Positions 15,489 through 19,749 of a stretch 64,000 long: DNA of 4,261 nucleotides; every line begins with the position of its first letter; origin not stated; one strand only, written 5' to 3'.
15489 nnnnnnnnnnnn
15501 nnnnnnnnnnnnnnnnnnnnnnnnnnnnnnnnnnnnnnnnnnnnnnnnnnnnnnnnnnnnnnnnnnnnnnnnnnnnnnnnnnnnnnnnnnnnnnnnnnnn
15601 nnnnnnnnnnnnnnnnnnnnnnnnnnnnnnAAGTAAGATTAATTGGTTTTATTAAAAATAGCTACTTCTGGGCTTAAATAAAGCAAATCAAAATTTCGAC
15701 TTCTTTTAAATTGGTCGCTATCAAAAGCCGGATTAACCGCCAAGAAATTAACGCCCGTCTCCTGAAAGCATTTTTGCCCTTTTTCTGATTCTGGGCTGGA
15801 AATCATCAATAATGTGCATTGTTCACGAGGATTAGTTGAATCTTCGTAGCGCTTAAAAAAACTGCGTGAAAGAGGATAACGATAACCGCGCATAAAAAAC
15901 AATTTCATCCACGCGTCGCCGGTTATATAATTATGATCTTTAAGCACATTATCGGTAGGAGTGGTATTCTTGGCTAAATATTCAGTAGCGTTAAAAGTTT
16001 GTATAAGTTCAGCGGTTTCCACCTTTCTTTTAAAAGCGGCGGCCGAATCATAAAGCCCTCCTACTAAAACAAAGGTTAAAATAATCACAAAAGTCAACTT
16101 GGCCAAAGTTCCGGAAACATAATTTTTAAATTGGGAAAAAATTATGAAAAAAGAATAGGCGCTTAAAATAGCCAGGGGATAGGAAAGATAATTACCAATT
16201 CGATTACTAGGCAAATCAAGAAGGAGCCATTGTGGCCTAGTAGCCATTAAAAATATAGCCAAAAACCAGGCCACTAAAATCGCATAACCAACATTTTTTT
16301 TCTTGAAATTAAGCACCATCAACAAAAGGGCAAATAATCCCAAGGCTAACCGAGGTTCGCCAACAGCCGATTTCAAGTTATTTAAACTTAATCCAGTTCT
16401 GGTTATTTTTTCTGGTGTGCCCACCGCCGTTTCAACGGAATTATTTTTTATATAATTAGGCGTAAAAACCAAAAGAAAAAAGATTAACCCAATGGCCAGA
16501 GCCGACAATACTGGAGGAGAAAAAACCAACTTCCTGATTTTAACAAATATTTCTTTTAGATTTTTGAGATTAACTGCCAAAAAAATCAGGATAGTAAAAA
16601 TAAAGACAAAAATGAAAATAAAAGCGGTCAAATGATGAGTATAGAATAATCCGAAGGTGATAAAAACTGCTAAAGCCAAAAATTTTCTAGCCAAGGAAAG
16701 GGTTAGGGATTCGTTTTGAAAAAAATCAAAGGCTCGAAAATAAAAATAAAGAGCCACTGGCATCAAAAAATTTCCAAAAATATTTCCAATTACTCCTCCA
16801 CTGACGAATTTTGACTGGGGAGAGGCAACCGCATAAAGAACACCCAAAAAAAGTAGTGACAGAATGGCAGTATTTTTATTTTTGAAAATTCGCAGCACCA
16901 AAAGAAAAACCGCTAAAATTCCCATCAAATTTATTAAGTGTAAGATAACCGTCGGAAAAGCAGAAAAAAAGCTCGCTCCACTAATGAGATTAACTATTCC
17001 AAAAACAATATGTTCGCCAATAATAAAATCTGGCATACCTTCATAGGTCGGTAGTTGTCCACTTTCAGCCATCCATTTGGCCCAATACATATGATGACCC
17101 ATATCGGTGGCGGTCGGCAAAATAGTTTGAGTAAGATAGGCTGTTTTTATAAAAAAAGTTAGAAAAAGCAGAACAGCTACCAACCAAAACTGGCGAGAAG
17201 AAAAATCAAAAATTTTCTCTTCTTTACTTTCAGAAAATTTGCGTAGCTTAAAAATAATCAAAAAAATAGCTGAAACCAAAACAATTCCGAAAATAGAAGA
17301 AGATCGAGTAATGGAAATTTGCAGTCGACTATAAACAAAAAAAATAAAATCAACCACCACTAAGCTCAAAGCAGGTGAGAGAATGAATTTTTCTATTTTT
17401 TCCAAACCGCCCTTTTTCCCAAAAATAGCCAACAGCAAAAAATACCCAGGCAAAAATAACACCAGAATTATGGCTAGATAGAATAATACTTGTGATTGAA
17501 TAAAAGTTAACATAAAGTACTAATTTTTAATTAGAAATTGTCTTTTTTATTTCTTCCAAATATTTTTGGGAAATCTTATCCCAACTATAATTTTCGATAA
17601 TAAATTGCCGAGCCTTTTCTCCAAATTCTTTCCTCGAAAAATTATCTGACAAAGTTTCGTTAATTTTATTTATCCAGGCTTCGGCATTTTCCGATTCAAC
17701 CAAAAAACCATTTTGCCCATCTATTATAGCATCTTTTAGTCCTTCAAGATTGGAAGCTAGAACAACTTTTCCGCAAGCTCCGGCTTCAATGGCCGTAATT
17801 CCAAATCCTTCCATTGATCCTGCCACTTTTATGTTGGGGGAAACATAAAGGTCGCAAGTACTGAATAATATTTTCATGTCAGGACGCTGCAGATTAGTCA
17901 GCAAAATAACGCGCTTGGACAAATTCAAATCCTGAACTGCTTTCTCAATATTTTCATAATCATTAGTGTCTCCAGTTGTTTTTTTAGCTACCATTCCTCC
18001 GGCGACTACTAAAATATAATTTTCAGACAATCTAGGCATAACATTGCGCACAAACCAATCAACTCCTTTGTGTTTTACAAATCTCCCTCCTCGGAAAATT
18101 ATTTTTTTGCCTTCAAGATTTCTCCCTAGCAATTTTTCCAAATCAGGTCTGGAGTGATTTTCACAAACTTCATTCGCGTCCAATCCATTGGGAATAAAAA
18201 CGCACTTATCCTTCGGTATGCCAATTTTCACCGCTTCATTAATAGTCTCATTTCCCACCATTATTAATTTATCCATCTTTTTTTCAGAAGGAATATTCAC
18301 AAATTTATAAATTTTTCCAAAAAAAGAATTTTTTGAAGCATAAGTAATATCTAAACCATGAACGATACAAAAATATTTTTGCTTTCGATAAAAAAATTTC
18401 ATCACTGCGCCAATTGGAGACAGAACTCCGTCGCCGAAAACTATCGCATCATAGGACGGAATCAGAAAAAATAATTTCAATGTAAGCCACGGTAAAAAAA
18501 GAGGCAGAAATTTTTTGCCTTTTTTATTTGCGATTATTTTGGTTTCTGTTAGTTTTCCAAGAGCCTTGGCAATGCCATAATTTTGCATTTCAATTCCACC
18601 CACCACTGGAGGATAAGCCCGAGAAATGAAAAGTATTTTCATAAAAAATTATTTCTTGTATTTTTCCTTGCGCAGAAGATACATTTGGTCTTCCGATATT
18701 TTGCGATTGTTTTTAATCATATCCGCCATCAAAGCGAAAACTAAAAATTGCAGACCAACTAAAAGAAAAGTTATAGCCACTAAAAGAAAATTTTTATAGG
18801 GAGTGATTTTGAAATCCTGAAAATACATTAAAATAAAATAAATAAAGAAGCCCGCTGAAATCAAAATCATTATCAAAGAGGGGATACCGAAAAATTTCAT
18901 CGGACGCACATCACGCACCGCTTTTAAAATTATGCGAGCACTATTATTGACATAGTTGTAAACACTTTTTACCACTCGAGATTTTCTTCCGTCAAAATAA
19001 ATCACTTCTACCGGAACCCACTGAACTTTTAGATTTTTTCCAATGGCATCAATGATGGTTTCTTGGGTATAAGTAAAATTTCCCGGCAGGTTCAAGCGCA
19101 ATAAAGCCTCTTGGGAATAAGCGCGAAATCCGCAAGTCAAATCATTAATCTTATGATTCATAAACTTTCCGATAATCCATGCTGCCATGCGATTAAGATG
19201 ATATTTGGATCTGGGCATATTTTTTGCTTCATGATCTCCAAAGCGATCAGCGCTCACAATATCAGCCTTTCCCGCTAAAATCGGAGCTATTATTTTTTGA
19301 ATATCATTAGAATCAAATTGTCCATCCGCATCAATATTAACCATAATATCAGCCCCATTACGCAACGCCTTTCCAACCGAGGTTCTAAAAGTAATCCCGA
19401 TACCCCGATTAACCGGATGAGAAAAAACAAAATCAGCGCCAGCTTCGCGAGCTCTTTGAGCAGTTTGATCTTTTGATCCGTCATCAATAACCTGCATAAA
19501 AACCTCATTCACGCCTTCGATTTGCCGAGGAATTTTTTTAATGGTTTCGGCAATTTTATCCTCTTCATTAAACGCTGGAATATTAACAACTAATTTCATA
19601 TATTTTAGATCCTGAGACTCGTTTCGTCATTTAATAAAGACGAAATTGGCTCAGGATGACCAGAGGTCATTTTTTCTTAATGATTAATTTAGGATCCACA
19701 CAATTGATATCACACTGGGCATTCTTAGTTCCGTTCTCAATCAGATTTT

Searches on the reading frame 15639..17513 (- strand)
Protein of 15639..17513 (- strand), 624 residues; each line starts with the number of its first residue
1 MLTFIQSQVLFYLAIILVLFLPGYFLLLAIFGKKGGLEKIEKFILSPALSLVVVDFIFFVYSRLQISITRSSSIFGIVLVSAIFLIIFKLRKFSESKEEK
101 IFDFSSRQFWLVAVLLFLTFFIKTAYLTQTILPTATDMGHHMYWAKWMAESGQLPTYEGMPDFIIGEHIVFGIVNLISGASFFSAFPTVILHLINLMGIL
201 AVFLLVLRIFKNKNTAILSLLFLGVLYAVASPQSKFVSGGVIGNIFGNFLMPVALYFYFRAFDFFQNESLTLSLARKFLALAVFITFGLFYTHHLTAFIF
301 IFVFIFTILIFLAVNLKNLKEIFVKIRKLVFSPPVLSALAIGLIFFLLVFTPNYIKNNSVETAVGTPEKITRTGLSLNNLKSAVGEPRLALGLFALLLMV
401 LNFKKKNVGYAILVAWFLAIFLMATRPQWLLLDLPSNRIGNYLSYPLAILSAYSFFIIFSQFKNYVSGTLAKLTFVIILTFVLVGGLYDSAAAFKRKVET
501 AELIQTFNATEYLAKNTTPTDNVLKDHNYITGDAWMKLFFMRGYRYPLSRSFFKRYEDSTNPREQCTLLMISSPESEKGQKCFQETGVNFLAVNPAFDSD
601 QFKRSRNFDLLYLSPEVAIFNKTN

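Call 43: search_protein_families(library=pfam, proteins=[window:15639-17513:-], max_evalue=0.0001)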
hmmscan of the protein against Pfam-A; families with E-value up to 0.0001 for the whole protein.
window:15639-17513:- (624 aa): 2 families
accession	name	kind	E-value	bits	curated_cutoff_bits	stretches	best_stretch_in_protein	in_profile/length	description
PF20176.3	DUF6541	-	2.5e-12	46.4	29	1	17-423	2-408/646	Family of unknown function (DUF6541)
PF07760.16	DUF1616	-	2.9e-10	40.3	31.6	1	6-108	19-132/307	Protein of unknown function (DUF1616)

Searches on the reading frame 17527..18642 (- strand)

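Call 43: search_protein_families(library=pfam, proteins=[window:17527-18642:-], max_evalue=0.0001)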
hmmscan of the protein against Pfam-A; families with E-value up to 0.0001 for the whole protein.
window:17527-18642:- (371 aa): 5 families
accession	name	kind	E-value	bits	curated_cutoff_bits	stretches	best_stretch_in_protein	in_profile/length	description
PF00534.26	Glycos_transf_1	-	1.7e-34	119.3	26.4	1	177-346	13-171/172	Glycosyl transferases group 1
PF13692.12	Glyco_trans_1_4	-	2.2e-25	90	27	1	181-333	3-142/142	Glycosyl transferases group 1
PF20706.3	GT4-conflict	-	8.3e-06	25.5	26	1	230-359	250-383/385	Family 4 Glycosyltransferase in conflict systems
PF13439.12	Glyco_transf_4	-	2.8e-05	24.7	28.5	1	49-157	56-169/170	Glycosyltransferase Family 4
PF13524.12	Glyco_trans_1_2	-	2.8e-05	24.5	25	1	255-362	39-143/144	Glycosyl transferase-like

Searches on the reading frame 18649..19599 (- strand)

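Call 43: search_protein_families(library=pfam, proteins=[window:18649-19599:-], max_evalue=0.0001)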
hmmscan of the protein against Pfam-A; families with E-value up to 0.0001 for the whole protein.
window:18649-19599:- (316 aa): 1 family
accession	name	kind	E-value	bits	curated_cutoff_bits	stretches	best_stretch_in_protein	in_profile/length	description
PF00535.33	Glycos_transf_2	-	5.5e-17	62.6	23.3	1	6-166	3-164/168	Glycosyl transferase family 2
